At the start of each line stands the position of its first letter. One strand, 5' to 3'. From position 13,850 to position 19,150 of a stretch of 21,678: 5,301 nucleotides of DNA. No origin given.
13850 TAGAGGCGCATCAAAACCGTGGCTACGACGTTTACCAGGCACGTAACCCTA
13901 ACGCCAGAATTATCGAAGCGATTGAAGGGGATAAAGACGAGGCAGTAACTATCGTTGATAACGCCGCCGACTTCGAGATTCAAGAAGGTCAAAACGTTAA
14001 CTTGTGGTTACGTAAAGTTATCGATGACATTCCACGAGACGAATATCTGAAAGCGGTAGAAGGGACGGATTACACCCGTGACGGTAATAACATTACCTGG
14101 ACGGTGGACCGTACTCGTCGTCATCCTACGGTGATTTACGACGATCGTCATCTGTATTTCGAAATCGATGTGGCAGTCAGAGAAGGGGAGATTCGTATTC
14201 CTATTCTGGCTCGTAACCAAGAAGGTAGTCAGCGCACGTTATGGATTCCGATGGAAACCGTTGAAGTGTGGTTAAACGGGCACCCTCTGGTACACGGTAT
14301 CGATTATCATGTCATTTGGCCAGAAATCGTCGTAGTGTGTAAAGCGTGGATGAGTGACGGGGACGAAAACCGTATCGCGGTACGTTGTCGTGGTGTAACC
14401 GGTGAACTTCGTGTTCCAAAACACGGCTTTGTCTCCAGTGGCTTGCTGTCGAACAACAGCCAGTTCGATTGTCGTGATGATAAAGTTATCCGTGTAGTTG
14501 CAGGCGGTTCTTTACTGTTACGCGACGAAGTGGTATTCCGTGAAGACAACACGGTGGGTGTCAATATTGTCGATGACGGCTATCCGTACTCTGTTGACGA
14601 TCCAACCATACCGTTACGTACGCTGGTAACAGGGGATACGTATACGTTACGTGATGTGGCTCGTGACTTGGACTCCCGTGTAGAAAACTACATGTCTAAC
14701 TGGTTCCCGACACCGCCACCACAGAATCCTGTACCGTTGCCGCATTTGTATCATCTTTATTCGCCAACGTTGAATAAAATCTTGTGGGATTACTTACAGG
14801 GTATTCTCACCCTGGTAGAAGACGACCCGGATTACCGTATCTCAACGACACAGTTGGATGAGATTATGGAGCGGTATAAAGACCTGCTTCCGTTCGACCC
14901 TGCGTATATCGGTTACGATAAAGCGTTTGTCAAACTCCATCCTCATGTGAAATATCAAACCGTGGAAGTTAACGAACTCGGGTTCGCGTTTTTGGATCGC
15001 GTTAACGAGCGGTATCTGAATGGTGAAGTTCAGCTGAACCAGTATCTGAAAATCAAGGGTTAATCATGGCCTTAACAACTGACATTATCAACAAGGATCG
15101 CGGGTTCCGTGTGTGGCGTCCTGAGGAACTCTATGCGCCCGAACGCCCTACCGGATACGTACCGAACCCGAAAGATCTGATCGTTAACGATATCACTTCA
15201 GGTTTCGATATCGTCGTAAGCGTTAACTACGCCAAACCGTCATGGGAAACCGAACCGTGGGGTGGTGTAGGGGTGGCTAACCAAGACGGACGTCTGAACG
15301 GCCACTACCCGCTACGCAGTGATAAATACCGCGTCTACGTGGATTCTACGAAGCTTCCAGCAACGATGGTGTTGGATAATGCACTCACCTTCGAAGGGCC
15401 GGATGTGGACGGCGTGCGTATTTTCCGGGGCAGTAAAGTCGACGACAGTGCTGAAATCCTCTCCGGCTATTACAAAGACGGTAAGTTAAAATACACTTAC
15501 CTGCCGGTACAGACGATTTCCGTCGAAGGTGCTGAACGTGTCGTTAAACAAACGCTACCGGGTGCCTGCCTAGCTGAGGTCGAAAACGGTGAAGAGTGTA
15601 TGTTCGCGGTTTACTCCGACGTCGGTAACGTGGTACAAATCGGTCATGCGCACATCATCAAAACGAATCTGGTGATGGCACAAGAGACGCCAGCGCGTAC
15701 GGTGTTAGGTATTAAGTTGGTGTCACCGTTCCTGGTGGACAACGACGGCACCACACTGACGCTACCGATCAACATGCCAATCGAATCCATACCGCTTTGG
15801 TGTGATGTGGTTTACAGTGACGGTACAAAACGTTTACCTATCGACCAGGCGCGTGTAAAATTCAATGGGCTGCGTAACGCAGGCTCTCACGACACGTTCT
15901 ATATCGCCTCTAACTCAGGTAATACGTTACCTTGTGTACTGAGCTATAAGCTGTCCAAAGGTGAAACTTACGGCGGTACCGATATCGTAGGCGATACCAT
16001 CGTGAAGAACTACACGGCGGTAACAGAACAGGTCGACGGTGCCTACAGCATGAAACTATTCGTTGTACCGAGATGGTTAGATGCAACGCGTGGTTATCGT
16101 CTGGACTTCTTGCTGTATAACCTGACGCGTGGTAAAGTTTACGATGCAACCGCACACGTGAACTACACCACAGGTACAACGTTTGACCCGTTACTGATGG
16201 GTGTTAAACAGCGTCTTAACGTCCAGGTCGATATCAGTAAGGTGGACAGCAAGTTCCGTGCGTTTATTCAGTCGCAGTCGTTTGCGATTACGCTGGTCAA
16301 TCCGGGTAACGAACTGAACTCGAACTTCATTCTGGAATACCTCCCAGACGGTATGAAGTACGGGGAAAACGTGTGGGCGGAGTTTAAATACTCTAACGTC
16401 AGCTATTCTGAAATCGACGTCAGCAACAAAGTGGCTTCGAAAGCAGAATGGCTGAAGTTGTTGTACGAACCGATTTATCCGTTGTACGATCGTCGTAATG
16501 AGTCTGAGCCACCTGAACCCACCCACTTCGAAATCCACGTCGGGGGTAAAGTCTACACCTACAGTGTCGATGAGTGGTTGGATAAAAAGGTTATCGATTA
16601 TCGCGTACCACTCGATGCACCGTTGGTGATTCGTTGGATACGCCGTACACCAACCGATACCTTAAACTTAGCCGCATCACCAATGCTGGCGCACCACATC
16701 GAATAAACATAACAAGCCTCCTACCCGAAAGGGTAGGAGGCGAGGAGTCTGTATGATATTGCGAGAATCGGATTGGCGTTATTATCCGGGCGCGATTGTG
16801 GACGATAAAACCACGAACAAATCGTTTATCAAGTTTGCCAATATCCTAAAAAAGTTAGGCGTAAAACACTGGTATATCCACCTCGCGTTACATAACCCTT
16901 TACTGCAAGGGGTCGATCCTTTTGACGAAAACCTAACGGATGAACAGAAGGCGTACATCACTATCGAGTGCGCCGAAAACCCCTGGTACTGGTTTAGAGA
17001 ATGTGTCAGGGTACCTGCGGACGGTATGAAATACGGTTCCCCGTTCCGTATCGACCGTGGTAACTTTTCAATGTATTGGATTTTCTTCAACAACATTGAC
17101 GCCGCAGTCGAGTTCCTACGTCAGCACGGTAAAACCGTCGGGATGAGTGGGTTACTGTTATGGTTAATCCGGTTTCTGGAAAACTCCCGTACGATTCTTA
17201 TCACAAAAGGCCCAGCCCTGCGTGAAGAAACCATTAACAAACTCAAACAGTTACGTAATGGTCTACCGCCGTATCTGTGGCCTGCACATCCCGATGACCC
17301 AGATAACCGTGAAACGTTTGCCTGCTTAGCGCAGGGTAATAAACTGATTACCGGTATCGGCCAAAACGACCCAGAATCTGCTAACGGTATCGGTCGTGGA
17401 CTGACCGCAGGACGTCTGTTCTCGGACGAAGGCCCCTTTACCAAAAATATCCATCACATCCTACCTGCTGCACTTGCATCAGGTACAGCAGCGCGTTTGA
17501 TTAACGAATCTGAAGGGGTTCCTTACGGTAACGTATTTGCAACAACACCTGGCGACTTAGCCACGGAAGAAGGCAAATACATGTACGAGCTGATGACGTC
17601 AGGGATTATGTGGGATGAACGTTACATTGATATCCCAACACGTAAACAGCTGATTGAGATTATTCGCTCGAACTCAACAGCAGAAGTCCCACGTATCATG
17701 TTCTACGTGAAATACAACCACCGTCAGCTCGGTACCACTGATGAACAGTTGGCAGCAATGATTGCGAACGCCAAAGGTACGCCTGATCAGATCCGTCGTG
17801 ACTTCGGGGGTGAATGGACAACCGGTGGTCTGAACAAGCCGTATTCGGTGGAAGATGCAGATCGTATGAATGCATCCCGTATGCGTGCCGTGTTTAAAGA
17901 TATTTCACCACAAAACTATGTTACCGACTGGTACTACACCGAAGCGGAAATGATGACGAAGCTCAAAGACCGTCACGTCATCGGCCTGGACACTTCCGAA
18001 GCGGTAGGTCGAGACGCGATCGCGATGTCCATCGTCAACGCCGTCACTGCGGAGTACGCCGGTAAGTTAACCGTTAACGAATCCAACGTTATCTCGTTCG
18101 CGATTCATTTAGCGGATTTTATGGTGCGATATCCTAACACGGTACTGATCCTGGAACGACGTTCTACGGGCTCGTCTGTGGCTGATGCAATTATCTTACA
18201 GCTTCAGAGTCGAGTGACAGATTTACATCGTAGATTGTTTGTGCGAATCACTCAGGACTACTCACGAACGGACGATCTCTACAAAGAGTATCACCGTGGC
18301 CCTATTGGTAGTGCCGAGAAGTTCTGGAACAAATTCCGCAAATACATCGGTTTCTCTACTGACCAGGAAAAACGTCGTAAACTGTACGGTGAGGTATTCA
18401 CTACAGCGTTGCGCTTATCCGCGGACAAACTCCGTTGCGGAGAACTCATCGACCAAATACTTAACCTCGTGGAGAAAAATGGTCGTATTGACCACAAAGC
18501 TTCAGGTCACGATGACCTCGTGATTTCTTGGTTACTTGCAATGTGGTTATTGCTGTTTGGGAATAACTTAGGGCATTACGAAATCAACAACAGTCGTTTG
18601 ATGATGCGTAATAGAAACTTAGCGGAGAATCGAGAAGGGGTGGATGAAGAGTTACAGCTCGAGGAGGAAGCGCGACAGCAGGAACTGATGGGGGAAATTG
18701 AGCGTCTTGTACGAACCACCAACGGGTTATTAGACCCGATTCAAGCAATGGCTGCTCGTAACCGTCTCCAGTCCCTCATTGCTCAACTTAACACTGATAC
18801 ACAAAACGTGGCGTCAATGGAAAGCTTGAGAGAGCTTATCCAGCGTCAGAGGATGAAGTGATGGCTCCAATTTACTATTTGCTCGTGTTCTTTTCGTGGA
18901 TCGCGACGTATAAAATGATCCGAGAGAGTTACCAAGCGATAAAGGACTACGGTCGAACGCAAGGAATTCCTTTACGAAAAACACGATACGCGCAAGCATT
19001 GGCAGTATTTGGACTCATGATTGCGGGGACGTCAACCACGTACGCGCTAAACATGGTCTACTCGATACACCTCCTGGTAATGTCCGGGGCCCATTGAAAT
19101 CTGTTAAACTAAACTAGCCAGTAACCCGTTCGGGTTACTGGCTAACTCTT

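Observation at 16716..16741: Perfect GNRA-tetraloop hairpin immediately upstream of the terminase ribosome-binding site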

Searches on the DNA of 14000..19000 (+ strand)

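Call 6: search_dna_similar(query=window:14000-19000:+, collection=phages, mode=near, max_rows=30)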
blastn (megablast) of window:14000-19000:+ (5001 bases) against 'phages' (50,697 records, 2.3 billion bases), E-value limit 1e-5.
Records with a match: 36; places in all: 36; records where one place covers at least 80% of the query: 28.
Best place of each record, by identity: 90-95% 2; 80-90% 1; 60-80% 33.
By first word of the organism name: Salmonella 21; Erwinia 11; Escherichia 2; Proteus 1; Enterobacteria 1.
By host as written in the record: - 16; Erwinia amylovora ATCC 29780 5; Erwinia amylovora 5; Salmonella enterica 4; Escherichia coli 2; Salmonella enterica serovar Paratyphi A 1; Proteus mirabilis 3b10_21 1; Salmonella enterica subsp. enterica serovar Enteritidis 1; and 1 more.
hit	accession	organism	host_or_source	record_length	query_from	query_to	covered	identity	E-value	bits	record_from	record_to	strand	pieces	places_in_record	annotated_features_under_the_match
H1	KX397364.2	Erwinia phage vB_EamM_Asesino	Erwinia amylovora ATCC 29780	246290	83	4879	96%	75.2%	0e+0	2222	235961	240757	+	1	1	putative terminase large subunit | putative virion structural protein (x2) | hypothetical protein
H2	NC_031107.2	Erwinia phage vB_EamM_Asesino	Erwinia amylovora ATCC 29780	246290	83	4879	96%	75.2%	0e+0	2222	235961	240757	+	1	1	terminase large subunit | virion structural protein | putative virion structural protein | hypothetical protein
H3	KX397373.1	Erwinia phage vB_EamM_Stratton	Erwinia amylovora ATCC 29780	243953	93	4879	96%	75.3%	0e+0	2231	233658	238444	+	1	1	putative terminase large subunit | putative virion structural protein (x2) | hypothetical protein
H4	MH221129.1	Salmonella phage SPAsTU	Salmonella enterica serovar Paratyphi A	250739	98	4880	96%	75.3%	0e+0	2235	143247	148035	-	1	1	terminase large subunit | putative virion structural protein (x2) | hypothetical protein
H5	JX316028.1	Erwinia phage phiEaH2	Erwinia amylovora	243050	93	4879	96%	75.2%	0e+0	2215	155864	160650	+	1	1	terminase large subunit | putative virion structural protein (x2)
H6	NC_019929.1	Erwinia phage phiEaH2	Erwinia amylovora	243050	93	4879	96%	75.2%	0e+0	2215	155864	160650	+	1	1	terminase large subunit | virion structural protein | putative virion structural protein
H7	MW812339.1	Erwinia phage pEa_SNUABM_29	Erwinia amylovora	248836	98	4880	96%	75.0%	0e+0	2115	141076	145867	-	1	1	hypothetical protein (x4)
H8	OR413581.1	Salmonella phage SPLA3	Salmonella enterica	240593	51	4609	91%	75.5%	0e+0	2159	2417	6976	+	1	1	terminase large subunit | virion structural protein | hypothetical protein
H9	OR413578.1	Salmonella phage SPLA1a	Salmonella enterica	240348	51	4609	91%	75.4%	0e+0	2148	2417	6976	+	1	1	terminase large subunit | virion structural protein | hypothetical protein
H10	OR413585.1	Salmonella phage SPLA5c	Salmonella enterica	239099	51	4609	91%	75.4%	0e+0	2137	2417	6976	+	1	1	terminase large subunit | virion structural protein | hypothetical protein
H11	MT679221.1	Proteus phage 7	Proteus mirabilis 3b10_21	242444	51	4609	91%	75.4%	0e+0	2132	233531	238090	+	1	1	DNA packaging protein | hypothetical protein (x2)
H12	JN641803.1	Salmonella phage SPN3US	-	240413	51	4609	91%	75.4%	0e+0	2132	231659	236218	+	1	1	putative terminase large subunit | putative virion structural protein 26 | putative virion structural protein 25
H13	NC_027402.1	Salmonella phage SPN3US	-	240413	51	4609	91%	75.4%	0e+0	2132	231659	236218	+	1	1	terminase large subunit | virion structural protein | putative virion structural protein 25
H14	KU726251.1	Enterobacteria phage SEGD1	Salmonella enterica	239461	51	4609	91%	75.3%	0e+0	2121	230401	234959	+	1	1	putative terminase large subunit | putative virion structural protein (x3)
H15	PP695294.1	Salmonella phage 1252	Salmonella enterica subsp. enterica ...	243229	51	4609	91%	75.3%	0e+0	2109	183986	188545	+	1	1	hypothetical protein (x3)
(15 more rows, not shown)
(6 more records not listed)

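Call 7: search_dna_similar(query=window:16400-17100:+, collection=phages, mode=distant, max_rows=60)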
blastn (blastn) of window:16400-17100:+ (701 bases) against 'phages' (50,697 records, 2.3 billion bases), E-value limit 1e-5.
Records with a match: 73; places in all: 73; records where one place covers at least 80% of the query: 52.
Best place of each record, by identity: 90-95% 5; 80-90% 6; 60-80% 62.
By first word of the organism name: Erwinia 34; Salmonella 32; Escherichia 2; Cronobacter 2; Enterobacteria 1; Proteus 1; Vibrio 1.
By host as written in the record: - 24; Erwinia amylovora ATCC 29780 18; Erwinia amylovora 15; Salmonella enterica 4; Salmonella sp. 2; Escherichia coli 2; Cronobacter sakazakii 2; Salmonella enterica subsp. enterica serovar Enteritidis 1; and 5 more.
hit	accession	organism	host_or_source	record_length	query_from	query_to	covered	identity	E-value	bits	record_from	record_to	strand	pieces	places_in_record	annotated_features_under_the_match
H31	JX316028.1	Erwinia phage phiEaH2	Erwinia amylovora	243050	1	700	100%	75.3%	1e-131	476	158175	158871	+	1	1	terminase large subunit | putative virion structural protein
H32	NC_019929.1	Erwinia phage phiEaH2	Erwinia amylovora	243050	1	700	100%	75.3%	1e-131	476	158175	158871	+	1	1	terminase large subunit | virion structural protein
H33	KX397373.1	Erwinia phage vB_EamM_Stratton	Erwinia amylovora ATCC 29780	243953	1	700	100%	75.2%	1e-130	471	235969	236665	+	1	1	putative terminase large subunit | putative virion structural protein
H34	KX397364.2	Erwinia phage vB_EamM_Asesino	Erwinia amylovora ATCC 29780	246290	1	700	100%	73.9%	1e-117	428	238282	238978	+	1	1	putative terminase large subunit | putative virion structural protein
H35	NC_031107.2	Erwinia phage vB_EamM_Asesino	Erwinia amylovora ATCC 29780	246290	1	700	100%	73.9%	1e-117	428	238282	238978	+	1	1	terminase large subunit | virion structural protein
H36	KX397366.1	Erwinia phage vB_EamM_ChrisDB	Erwinia amylovora ATCC 29780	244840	1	701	100%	69.1%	2e-65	255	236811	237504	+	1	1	putative terminase large subunit | putative virion structural protein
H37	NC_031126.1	Erwinia phage vB_EamM_ChrisDB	Erwinia amylovora ATCC 29780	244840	1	701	100%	69.1%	2e-65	255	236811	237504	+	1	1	terminase large subunit | virion structural protein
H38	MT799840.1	Salmonella phage JN03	Salmonella sp.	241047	35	701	95%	72.4%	7e-96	357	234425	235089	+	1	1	putative terminase large subunit | putative virion structural protein 26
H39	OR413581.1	Salmonella phage SPLA3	Salmonella enterica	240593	35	701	95%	72.4%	9e-95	352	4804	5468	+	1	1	terminase large subunit | virion structural protein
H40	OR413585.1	Salmonella phage SPLA5c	Salmonella enterica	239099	35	701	95%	72.4%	9e-95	352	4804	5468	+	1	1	terminase large subunit | virion structural protein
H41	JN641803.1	Salmonella phage SPN3US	-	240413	35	701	95%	72.2%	9e-95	352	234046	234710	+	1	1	putative terminase large subunit | putative virion structural protein 26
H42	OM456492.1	Salmonella phage SaP7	Salmonella sp.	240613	35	701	95%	72.2%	9e-95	352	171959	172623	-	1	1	terminase large subunit | putative virion structural protein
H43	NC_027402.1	Salmonella phage SPN3US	-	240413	35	701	95%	72.2%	9e-95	352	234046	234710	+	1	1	terminase large subunit | virion structural protein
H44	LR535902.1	Salmonella phage SPFM4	-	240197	35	701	95%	72.2%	4e-93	348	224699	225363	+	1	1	terminase large subunit | putative virion structural protein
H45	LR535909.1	Salmonella phage SPFM11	-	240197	35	701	95%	72.2%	4e-93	348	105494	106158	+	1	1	terminase large subunit | putative virion structural protein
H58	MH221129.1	Salmonella phage SPAsTU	Salmonella enterica serovar Paratyphi A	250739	34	701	95%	71.8%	3e-94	352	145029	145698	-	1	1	terminase large subunit | putative virion structural protein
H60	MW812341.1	Erwinia phage pEa_SNUABM_9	Erwinia amylovora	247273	4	701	100%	68.6%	9e-63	247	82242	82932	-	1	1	hypothetical protein (x2)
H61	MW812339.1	Erwinia phage pEa_SNUABM_29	Erwinia amylovora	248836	15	700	98%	69.7%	5e-79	301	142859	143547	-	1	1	hypothetical protein (x2)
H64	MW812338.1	Erwinia phage pEa_SNUABM_4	Erwinia amylovora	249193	12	701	98%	69.2%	2e-70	271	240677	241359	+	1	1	hypothetical protein (x2)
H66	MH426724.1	Erwinia phage Wellington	Erwinia amylovora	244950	1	701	100%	67.9%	2e-57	228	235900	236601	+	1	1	putative terminase large subunit | putative virion structural protein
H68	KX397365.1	Erwinia phage vB_EamM_Caitlin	Erwinia amylovora ATCC 29780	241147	1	701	100%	67.7%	1e-54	219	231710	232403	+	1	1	putative terminase large subunit | putative virion structural protein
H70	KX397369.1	Erwinia phage vB_EamM_Kwan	Erwinia amylovora ATCC 29780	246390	38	701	95%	68.8%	3e-62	245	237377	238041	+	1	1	putative terminase large subunit | putative virion structural protein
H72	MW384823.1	Erwinia phage pEa_SNUABM_43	Erwinia amylovora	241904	39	701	95%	68.6%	1e-60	240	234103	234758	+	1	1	putative terminase large subunit | putative virion structural protein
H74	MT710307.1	Salmonella phage pSal-SNUABM-04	Salmonella enterica Sal-SNUABM-svn1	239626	41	701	94%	68.1%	9e-57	226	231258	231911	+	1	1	putative terminase large subunit | putative structural protein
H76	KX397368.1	Erwinia phage vB_EamM_Huxley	Erwinia amylovora ATCC 29780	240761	41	701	94%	67.8%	4e-54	217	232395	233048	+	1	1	putative terminase large subunit | putative structural protein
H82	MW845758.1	Erwinia phage pEa_SNUABM_11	Erwinia amylovora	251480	44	701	94%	66.4%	5e-41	174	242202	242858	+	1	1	hypothetical protein (x2)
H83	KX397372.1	Erwinia phage vB_EamM_Phobos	Erwinia amylovora ATCC 29780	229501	77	701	50%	72.9%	8e-26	186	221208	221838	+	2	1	putative terminase large subunit | putative virion structural protein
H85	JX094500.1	Cronobacter phage CR5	Cronobacter sakazakii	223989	383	701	46%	70.2%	3e-31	141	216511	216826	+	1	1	putative terminase large subunit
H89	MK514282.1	Erwinia phage Derbicus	Erwinia amylovora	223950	567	701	19%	77.0%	3e-18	99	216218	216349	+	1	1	putative terminase large subunit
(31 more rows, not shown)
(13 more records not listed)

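Call 9: get_annotated_region(hit=H31, flank=1000)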
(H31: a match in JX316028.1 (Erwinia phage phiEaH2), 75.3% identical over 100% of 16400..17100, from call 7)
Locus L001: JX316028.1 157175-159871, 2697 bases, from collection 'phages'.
description: Erwinia phage phiEaH2, complete genome.
organism: Erwinia phage phiEaH2 (NCBI taxid 1029988)
taxonomy: Viruses; Duplodnaviria; Heunggongvirae; Uroviricota; Caudoviricetes; Erskinevirus; Erskinevirus EaH2
host: Erwinia amylovora; source: -; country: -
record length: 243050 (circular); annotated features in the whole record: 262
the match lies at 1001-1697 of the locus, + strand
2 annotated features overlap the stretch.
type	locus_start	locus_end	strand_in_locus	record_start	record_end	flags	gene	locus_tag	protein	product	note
CDS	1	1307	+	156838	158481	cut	-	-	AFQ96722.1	putative virion structural protein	-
CDS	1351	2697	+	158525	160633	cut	-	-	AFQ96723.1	terminase large subunit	helicase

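Call 10: get_annotated_region(hit=H34, flank=1000)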
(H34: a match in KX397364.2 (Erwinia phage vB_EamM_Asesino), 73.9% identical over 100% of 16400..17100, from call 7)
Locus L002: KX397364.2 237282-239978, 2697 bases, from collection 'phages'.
description: Erwinia phage vB_EamM_Asesino, complete genome.
organism: Erwinia phage vB_EamM_Asesino (NCBI taxid 1883370)
taxonomy: Viruses; Duplodnaviria; Heunggongvirae; Uroviricota; Caudoviricetes; Erskinevirus; Erskinevirus asesino
host: Erwinia amylovora ATCC 29780; source: branches and blossoms; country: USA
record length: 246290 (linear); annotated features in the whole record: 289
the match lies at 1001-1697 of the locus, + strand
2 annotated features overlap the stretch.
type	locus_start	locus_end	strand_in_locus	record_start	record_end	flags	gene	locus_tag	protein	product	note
CDS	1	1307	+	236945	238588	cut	-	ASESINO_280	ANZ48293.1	putative virion structural protein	gp280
CDS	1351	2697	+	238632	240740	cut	-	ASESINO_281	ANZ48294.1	putative terminase large subunit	gp281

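Call 11: get_annotated_region(hit=H36, flank=1000)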
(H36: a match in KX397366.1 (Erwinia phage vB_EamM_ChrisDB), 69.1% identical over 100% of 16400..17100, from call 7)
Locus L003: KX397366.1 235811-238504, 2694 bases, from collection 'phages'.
description: Erwinia phage vB_EamM_ChrisDB, complete genome.
organism: Erwinia phage vB_EamM_ChrisDB (NCBI taxid 1883371)
taxonomy: Viruses; Duplodnaviria; Heunggongvirae; Uroviricota; Caudoviricetes; Machinavirus
host: Erwinia amylovora ATCC 29780; source: -; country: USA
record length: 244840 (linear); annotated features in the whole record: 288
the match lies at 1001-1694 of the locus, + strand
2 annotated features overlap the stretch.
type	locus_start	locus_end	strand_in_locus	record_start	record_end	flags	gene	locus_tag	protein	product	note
CDS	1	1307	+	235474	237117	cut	-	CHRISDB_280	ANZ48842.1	putative virion structural protein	gp280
CDS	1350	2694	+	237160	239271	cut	-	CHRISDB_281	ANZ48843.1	putative terminase large subunit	gp281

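Call 12: get_annotated_region(hit=H41, flank=1000)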
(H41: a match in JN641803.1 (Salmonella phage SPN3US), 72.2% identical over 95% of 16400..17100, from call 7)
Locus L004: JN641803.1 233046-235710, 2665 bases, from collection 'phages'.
description: Salmonella phage SPN3US, complete genome.
organism: Salmonella phage SPN3US (NCBI taxid 1090134)
taxonomy: Viruses; Duplodnaviria; Heunggongvirae; Uroviricota; Caudoviricetes; Seoulvirus; Seoulvirus SPN3US
host: -; source: -; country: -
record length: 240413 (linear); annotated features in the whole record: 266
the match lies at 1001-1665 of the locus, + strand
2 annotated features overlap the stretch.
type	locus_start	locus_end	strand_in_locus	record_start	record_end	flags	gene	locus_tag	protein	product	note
CDS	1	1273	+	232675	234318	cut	-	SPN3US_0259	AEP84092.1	putative virion structural protein 26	-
CDS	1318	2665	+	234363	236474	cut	-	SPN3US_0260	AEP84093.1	putative terminase large subunit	-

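Call 13: get_annotated_region(hit=H58, flank=1000)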
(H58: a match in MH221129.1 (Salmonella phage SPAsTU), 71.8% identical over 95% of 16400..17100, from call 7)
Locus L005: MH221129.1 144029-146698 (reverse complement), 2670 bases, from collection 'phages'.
description: Salmonella phage SPAsTU, complete genome.
organism: Salmonella phage SPAsTU (NCBI taxid 2136797)
taxonomy: Viruses; Duplodnaviria; Heunggongvirae; Uroviricota; Caudoviricetes; Seoulvirus
host: Salmonella enterica serovar Paratyphi A; source: sewage water from AIMST University; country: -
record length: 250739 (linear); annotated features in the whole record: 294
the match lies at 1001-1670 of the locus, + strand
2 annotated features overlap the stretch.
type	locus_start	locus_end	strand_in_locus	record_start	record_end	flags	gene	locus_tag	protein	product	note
CDS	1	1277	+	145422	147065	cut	-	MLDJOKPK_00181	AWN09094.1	putative virion structural protein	-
CDS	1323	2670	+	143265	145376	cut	-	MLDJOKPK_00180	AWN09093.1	terminase large subunit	-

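Call 14: get_annotated_region(hit=H60, flank=1000)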
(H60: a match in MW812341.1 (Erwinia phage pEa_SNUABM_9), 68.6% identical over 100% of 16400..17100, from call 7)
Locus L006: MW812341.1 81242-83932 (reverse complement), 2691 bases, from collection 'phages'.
description: Erwinia phage pEa_SNUABM_9, complete genome.
organism: Erwinia phage pEa_SNUABM_9 (NCBI taxid 2835897)
taxonomy: Viruses; Duplodnaviria; Heunggongvirae; Uroviricota; Caudoviricetes; Machinavirus
host: Erwinia amylovora; source: stream water; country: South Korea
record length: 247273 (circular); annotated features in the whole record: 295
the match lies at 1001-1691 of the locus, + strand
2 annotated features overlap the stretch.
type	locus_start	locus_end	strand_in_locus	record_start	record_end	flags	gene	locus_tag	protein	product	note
CDS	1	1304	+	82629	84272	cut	-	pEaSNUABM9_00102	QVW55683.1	hypothetical protein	-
CDS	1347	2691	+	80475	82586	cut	-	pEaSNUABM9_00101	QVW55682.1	hypothetical protein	-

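Call 15: get_annotated_region(hit=H61, flank=1000)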
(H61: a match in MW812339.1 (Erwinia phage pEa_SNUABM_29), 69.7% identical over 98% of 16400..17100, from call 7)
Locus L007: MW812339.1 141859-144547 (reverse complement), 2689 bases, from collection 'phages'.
description: Erwinia phage pEa_SNUABM_29, complete genome.
organism: Erwinia phage pEa_SNUABM_29 (NCBI taxid 2835893)
taxonomy: Viruses; Duplodnaviria; Heunggongvirae; Uroviricota; Caudoviricetes; Seoulvirus
host: Erwinia amylovora; source: stream water; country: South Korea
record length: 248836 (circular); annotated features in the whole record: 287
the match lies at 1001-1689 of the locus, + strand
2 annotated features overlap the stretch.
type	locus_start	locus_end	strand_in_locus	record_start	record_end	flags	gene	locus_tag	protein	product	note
CDS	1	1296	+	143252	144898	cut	-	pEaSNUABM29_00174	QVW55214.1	hypothetical protein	-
CDS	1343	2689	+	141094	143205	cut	-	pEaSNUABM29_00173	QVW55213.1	hypothetical protein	-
